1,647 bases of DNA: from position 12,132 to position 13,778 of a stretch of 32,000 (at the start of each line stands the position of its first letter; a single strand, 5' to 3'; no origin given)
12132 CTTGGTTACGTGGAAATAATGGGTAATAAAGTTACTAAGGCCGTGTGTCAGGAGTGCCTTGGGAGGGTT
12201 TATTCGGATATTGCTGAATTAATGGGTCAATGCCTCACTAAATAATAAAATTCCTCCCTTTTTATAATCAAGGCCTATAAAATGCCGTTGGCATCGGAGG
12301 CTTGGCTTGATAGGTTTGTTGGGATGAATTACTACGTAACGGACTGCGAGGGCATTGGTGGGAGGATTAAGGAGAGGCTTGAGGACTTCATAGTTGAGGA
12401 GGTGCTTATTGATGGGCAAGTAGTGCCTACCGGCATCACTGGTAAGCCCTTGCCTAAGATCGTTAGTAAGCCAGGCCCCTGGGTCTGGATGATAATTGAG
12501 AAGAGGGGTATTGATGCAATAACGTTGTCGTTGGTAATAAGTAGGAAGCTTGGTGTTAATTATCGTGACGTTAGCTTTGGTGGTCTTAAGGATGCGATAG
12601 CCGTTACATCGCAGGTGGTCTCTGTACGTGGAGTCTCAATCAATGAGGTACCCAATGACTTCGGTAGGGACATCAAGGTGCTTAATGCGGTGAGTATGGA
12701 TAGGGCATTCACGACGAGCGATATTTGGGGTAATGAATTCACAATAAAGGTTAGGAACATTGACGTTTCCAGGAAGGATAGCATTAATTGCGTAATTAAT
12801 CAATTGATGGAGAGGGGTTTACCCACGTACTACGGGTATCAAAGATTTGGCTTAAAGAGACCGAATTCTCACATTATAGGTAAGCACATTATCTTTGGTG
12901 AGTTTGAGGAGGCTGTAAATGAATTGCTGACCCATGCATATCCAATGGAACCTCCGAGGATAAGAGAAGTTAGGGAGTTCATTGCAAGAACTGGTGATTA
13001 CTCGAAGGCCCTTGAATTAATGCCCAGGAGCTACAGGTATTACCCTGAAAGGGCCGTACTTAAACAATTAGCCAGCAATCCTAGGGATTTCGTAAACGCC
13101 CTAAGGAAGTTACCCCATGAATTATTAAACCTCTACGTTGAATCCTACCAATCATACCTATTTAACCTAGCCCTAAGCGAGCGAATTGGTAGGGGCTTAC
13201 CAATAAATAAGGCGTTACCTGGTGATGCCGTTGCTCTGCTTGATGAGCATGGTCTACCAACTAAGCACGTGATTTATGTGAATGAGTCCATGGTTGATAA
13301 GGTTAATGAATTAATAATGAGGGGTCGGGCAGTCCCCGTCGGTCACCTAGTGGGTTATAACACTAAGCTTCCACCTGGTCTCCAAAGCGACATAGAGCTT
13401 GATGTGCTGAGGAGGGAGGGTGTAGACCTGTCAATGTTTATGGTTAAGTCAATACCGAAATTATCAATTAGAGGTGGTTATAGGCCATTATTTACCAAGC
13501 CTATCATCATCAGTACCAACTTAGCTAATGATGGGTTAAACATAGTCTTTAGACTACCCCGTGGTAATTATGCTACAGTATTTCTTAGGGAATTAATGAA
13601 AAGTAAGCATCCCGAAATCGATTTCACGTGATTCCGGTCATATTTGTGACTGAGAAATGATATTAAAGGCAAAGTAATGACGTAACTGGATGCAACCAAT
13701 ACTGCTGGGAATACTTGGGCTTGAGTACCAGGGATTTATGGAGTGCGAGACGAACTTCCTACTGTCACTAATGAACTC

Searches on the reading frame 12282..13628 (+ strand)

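Call 42: search_protein_families(library=pfam, proteins=[window:12282-13628:+], max_evalue=0.001)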
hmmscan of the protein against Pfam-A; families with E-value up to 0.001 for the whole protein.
window:12282-13628:+ (449 aa): 1 family
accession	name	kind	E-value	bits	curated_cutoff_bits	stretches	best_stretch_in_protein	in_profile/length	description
PF01142.23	TruD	-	2.2e-133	445.6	27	1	13-438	2-412/412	tRNA pseudouridine synthase D (TruD)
